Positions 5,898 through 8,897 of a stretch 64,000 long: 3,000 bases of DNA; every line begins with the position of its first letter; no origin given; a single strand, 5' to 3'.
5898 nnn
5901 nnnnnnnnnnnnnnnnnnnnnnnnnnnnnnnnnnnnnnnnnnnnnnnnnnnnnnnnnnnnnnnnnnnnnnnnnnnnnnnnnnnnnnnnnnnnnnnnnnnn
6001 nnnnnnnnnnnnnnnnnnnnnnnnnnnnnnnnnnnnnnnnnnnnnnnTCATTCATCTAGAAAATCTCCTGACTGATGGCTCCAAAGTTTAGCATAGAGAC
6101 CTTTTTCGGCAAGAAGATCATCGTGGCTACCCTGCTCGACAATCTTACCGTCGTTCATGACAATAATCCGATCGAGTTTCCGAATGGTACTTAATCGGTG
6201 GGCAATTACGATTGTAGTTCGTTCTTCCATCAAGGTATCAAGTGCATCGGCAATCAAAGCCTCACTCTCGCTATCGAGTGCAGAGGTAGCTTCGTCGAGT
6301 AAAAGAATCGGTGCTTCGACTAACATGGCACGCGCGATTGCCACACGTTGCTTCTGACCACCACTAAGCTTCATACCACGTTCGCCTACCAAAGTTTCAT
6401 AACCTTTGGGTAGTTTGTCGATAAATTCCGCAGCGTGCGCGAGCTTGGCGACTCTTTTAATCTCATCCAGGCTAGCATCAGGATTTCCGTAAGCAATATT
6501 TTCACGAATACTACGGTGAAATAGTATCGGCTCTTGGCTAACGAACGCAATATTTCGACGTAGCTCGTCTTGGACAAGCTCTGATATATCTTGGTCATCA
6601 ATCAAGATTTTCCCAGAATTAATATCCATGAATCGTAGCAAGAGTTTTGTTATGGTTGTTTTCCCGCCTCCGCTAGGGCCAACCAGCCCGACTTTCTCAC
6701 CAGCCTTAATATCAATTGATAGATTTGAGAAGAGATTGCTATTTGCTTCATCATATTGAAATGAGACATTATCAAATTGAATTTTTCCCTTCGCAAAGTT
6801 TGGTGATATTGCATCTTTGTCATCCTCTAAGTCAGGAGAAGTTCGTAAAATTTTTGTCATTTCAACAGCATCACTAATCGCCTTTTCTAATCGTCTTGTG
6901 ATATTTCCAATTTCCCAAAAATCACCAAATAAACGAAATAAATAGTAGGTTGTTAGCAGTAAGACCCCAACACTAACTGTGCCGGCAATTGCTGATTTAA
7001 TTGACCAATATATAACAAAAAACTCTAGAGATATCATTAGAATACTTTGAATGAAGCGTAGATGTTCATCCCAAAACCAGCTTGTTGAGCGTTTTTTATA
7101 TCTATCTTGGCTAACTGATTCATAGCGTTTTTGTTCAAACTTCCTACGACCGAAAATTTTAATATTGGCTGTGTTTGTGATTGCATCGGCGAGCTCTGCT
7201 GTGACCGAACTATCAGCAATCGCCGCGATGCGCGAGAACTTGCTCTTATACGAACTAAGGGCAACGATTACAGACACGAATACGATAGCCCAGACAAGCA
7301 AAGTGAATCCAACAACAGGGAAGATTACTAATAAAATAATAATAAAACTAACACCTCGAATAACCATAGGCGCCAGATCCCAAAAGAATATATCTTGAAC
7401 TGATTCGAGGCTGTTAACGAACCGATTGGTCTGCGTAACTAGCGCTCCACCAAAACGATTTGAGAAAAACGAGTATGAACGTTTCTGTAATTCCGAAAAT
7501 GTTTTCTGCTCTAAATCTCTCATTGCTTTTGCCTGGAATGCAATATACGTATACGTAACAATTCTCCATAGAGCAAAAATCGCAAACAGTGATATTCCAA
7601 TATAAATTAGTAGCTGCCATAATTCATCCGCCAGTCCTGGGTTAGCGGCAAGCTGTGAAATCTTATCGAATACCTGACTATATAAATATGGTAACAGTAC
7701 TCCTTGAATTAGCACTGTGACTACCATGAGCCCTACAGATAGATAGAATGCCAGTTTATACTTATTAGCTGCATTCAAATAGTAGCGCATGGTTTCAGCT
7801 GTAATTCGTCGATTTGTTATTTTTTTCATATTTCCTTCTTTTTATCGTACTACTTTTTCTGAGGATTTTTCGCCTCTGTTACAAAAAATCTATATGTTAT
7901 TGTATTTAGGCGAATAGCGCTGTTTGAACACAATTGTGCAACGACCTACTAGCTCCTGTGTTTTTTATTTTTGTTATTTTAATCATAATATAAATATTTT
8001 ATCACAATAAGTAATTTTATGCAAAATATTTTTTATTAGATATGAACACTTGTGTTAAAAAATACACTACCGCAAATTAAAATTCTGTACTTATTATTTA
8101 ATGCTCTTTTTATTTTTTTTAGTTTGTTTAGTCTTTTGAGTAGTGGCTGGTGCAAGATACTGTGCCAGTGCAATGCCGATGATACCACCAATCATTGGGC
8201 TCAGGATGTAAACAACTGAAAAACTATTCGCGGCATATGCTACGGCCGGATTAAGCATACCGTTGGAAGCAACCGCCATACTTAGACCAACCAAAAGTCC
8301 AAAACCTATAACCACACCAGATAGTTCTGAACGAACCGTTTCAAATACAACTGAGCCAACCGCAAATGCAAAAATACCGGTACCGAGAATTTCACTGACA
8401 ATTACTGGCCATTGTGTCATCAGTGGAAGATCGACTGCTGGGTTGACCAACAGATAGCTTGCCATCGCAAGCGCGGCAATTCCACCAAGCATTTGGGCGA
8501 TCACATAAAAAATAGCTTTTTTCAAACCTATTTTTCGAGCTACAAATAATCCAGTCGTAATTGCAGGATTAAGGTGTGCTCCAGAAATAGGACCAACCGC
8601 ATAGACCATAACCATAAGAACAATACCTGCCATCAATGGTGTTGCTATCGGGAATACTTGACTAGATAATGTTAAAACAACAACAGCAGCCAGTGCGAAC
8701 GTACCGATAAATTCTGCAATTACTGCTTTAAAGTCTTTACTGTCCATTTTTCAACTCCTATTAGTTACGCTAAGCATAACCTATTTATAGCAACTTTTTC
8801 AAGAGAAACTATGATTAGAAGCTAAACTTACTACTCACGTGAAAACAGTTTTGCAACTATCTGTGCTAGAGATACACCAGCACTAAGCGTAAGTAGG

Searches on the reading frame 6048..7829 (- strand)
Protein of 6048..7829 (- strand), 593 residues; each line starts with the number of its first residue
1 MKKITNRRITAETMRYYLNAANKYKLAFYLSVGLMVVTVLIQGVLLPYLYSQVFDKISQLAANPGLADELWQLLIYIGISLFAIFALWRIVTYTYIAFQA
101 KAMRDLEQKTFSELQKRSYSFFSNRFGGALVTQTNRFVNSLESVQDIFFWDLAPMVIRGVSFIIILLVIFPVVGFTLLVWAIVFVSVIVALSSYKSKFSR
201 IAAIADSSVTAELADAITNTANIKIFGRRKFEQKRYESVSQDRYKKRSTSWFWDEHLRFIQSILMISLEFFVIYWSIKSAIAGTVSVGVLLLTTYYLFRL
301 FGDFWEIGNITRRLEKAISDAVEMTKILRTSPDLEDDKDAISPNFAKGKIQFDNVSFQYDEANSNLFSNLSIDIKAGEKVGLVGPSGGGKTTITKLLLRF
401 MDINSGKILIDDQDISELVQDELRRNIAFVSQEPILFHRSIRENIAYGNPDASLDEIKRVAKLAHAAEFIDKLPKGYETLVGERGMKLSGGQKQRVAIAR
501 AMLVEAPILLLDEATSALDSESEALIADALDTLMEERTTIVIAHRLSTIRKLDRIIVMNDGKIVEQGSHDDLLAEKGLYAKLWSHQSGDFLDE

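Call 91: search_protein_families(library=pfam, proteins=[window:6048-7829:-])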
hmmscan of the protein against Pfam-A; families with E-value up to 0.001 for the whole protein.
window:6048-7829:- (593 aa): 4 families
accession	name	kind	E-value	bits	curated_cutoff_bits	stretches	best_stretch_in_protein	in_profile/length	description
PF00005.33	ABC_tran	-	1.3e-32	113.7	25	1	368-516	2-137/137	ABC transporter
PF00664.28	ABC_membrane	-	1.2e-15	58.4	28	1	38-301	7-271/274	ABC transporter transmembrane region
PF02463.25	SMC_N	-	3.5e-09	36.9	40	1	375-558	135-211/220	RecF/RecN/SMC N terminal domain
PF13304.12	AAA_21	-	0.00021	21.9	27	0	381-458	3-71/304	AAA domain, putative AbiEii toxin, Type IV TA system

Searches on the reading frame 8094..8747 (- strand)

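Call 91: search_protein_families(library=pfam, proteins=[window:8094-8747:-])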
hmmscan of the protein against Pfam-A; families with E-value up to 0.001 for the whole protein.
window:8094-8747:- (217 aa): 1 family
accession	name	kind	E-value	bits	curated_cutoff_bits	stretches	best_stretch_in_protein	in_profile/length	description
PF00230.25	MIP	-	2e-23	83.8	25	1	4-191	6-218/222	Major intrinsic protein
